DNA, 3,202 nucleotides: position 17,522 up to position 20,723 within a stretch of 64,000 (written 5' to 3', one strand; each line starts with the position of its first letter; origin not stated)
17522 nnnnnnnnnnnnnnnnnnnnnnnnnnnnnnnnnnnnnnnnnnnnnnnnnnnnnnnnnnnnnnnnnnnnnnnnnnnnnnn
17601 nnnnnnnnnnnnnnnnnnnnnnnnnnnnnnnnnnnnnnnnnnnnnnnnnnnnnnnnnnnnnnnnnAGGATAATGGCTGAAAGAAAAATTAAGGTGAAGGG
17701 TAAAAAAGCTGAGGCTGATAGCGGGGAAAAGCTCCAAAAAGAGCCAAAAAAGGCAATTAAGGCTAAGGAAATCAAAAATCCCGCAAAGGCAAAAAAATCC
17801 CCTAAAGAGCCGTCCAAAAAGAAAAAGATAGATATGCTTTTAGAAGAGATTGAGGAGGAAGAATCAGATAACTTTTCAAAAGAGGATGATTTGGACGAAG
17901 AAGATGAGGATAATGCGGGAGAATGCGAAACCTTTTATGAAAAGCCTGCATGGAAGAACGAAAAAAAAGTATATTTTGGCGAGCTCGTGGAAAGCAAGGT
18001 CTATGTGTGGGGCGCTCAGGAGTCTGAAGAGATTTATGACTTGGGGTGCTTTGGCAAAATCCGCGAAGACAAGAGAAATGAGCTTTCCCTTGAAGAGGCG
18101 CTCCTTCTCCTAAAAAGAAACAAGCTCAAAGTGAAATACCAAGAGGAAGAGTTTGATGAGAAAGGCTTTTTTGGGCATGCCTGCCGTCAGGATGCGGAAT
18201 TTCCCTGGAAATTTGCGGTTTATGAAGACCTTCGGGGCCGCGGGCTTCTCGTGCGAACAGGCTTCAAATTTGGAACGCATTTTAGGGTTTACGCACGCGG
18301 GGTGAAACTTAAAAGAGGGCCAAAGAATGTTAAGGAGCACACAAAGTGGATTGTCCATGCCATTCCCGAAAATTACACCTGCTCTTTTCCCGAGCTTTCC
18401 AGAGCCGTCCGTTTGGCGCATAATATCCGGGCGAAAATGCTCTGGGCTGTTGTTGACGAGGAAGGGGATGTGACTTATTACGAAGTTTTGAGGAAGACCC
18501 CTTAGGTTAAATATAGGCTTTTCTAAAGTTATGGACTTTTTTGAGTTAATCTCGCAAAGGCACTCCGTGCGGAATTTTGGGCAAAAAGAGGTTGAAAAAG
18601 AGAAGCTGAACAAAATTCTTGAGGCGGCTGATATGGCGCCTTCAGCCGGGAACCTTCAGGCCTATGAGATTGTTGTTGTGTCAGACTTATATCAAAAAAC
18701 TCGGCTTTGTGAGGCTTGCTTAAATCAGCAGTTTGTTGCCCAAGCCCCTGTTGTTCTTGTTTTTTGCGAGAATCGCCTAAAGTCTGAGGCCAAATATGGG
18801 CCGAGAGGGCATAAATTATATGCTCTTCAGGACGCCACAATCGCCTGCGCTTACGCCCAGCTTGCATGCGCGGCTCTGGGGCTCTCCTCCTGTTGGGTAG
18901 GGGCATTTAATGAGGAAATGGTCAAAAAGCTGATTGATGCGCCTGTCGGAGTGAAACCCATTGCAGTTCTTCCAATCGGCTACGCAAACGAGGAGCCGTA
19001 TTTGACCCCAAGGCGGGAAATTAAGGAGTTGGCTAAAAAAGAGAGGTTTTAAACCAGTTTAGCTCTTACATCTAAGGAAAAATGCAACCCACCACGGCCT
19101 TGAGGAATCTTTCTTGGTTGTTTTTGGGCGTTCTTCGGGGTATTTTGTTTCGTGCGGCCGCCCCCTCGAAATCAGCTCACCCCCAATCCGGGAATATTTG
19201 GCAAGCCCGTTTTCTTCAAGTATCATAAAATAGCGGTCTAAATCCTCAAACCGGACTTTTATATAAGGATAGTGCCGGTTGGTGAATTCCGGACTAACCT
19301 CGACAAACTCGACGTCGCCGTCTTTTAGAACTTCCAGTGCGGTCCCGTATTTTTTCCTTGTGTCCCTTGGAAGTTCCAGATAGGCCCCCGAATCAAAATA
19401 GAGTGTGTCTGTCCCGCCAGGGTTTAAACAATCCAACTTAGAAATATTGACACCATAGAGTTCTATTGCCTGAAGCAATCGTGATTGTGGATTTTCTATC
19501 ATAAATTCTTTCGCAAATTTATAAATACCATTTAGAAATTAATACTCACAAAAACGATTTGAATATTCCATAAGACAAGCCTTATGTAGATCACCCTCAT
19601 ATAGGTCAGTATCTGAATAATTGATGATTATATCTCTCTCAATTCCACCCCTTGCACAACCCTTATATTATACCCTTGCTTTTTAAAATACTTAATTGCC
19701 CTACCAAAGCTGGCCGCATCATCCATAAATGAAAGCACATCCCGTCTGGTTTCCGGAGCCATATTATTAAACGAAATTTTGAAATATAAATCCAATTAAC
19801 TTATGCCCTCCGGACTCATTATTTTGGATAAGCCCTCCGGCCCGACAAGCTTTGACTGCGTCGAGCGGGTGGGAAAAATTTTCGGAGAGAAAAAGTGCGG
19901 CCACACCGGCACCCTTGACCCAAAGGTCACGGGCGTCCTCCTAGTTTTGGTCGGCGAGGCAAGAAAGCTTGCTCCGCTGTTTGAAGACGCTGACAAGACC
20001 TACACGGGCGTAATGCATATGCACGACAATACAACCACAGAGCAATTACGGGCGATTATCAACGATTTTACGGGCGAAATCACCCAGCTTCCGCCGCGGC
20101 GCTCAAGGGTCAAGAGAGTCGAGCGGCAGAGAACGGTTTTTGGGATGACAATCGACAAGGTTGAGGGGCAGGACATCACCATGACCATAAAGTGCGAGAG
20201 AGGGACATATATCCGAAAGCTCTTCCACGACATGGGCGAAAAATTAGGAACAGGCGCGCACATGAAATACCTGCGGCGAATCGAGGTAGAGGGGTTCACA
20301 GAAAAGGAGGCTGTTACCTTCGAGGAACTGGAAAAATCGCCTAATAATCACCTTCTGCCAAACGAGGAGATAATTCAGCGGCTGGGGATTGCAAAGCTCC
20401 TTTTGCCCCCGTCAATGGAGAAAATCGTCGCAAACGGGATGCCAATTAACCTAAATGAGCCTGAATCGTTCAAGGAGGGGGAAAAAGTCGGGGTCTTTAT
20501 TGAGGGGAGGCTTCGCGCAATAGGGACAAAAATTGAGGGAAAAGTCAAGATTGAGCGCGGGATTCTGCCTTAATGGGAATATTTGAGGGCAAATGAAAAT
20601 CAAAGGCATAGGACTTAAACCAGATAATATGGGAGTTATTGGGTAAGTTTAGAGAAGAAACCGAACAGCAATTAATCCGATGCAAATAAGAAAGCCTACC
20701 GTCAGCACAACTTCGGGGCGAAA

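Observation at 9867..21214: A single family of structured introns of about 95 nt, inserted at four different tRNA positions across three genes, suggesting intron mobility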

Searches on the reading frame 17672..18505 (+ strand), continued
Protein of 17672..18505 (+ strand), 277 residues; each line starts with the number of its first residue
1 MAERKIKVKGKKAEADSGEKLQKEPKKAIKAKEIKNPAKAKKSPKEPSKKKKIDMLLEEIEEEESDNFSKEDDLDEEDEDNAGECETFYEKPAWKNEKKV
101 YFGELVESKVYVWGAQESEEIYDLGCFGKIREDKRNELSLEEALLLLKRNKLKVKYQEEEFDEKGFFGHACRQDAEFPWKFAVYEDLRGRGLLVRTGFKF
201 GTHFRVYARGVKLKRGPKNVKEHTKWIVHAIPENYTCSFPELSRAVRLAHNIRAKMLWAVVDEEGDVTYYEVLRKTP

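Call 43: search_solved_structures(query=window:17672-18505:+, show_alignments=2)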
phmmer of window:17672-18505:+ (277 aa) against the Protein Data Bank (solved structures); distinct sequences matched with E-value up to 0.001: 18.
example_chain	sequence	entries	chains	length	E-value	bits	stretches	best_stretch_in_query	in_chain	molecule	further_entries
1a79_A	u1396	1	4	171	1.2e-23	87.2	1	136-272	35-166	TRNA ENDONUCLEASE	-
5x89_A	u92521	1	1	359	5.4e-23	85.1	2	167-264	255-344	EndA-like protein,tRNA-splicing endonuclease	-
3iey_A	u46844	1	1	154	6.6e-21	78.3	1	136-272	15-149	tRNA-splicing endonuclease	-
4fz2_A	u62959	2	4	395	1.1e-19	74.3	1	124-260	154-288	tRNA intron endonuclease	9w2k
2cv8_A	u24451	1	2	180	2.7e-15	59.9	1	102-263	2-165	tRNA-splicing endonuclease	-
1r0v_A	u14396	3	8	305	8.8e-15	58.2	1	43-259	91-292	tRNA-intron endonuclease | Putative tRNA-intron endonuclease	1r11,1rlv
2gjw_A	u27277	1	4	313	1e-14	58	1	42-259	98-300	tRNA-splicing endonuclease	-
3p1y_A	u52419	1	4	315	2.1e-14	57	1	138-259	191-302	tRNA-splicing endonuclease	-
3p1z_B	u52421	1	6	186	1.3e-13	54.3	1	103-270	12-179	tRNA-splicing endonuclease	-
3ajv_B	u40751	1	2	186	1.1e-12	51.3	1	103-270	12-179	tRNA-splicing endonuclease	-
2ohc_A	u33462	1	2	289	1.6e-08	37.6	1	182-270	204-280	tRNA-splicing endonuclease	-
2ohe_A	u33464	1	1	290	1.6e-08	37.6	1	182-270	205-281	tRNA-splicing endonuclease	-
2zyz_B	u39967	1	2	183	7.9e-06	28.8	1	138-267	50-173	tRNA-splicing endonuclease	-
3iey_B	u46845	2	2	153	3.2e-05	26.8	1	141-272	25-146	NEQ261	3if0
7zrz_BP4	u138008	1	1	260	0.00068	22.5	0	97-211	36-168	tRNA-splicing endonuclease subunit Sen2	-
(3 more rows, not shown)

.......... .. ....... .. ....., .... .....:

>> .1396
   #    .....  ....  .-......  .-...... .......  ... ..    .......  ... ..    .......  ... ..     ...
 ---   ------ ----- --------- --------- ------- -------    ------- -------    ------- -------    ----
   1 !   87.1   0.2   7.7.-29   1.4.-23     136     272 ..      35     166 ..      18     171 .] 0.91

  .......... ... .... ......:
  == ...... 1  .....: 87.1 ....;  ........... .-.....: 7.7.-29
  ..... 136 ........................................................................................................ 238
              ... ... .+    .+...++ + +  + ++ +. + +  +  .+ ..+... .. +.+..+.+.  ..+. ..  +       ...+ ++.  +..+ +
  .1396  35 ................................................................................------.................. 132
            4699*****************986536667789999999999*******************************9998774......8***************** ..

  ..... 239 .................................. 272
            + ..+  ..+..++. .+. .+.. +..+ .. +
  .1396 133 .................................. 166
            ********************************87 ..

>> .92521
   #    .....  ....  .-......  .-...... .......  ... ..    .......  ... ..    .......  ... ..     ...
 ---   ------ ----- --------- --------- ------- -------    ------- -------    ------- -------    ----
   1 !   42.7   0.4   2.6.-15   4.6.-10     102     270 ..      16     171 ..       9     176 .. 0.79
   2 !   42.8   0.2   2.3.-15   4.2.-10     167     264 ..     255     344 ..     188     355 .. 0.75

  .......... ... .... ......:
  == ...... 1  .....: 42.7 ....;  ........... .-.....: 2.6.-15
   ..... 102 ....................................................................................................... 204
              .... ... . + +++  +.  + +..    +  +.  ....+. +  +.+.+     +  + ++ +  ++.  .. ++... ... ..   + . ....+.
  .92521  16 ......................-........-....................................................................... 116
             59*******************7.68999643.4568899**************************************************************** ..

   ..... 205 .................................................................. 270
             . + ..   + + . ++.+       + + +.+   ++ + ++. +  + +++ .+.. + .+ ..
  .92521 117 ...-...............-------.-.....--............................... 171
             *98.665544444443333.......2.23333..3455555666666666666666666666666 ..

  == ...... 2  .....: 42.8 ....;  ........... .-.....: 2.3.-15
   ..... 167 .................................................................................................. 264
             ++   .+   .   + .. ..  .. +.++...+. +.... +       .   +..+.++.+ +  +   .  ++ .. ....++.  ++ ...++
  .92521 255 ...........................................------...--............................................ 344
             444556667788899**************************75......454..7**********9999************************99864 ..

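Call 62: find_encoding_contigs(protein=P0003, flank=10000, max_places=3)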
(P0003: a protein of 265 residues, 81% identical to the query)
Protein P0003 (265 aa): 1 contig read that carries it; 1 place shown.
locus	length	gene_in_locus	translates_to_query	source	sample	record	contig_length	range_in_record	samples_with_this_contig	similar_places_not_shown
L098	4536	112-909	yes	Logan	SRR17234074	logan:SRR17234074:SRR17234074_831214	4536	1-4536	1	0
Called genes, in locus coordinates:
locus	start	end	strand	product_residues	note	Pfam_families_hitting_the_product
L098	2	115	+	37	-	?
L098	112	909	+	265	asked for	PF02778:tRNA_int_endo_N, PF01974:tRNA_int_endo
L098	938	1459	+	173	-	PF00881:Nitroreductase, PF14512:TM1586_NiRdase (weak)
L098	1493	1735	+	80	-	-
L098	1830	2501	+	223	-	-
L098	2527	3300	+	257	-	PF01509:TruB_N, PF21238:Pus10_C, PF16198:TruB_C_2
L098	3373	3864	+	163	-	-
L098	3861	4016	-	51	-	PF03911:Sec61_beta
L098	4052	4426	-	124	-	-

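Call 63: find_encoding_contigs(protein=P0002, flank=10000, max_places=4)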
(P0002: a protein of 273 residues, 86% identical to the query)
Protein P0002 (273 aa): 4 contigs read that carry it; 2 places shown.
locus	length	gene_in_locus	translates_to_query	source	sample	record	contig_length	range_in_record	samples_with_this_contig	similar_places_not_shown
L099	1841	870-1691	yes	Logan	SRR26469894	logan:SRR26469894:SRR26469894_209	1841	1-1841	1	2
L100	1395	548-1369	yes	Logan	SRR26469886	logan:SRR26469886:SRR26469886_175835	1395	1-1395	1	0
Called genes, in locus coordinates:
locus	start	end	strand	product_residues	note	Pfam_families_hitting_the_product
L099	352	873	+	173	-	PF07998:Peptidase_M54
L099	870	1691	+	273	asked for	PF02778:tRNA_int_endo_N, PF01974:tRNA_int_endo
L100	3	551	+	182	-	?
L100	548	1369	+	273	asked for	PF02778:tRNA_int_endo_N, PF01974:tRNA_int_endo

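Call 64: find_encoding_contigs(protein=P0011, flank=10000, max_places=2)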
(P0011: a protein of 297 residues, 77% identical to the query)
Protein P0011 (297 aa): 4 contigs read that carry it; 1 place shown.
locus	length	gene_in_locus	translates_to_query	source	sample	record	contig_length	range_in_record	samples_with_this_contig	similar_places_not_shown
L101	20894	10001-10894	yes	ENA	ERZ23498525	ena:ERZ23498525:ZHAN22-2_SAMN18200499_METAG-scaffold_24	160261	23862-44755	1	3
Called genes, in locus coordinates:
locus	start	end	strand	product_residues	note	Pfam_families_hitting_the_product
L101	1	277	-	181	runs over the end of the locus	-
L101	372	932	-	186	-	-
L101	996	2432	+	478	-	PF01139:RtcB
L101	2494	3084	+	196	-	-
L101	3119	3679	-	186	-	-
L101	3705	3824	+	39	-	-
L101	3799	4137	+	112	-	PF00293:NUDIX, PF14815:NUDIX_4 (faint)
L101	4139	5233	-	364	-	PF00348:polyprenyl_synt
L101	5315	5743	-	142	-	-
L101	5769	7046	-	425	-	PF00152:tRNA-synt_2, PF01409:tRNA-synt_2d (weak), PF13393:tRNA-synt_His, PF03129:HGTP_anticodon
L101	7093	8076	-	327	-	PF26233:NicX, PF02073:Peptidase_M29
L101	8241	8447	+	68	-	-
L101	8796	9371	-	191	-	PF06821:Ser_hydrolase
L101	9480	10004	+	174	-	PF07998:Peptidase_M54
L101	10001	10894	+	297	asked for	PF02778:tRNA_int_endo_N, PF01974:tRNA_int_endo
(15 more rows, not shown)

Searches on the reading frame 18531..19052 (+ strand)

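Call 13: search_protein_families(library=pfam, proteins=[window:18531-19052:+])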
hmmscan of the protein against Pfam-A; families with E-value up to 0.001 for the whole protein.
window:18531-19052:+ (173 aa): 2 families
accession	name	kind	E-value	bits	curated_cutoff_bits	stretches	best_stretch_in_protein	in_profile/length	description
PF00881.29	Nitroreductase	-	8.7e-31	107.8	23.5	1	7-151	1-167/167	Nitroreductase family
PF14512.11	TM1586_NiRdase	-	2e-15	57.4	27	1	110-169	92-150/215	Putative TM nitroreductase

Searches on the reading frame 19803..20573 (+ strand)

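Call 13: search_protein_families(library=pfam, proteins=[window:19803-20573:+])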
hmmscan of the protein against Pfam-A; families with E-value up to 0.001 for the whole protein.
window:19803-20573:+ (256 aa): 3 families
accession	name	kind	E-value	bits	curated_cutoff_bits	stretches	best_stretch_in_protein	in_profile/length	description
PF01509.24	TruB_N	-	1.3e-24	87.7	27.3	1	25-137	2-149/149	TruB family pseudouridylate synthase (N terminal domain)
PF16198.10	TruB_C_2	-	7e-15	55.4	29.3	1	138-179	1-42/66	tRNA pseudouridylate synthase B C-terminal domain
PF21238.2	Pus10_C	-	3.4e-09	37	27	1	53-142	112-203/232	Pus10, C-terminal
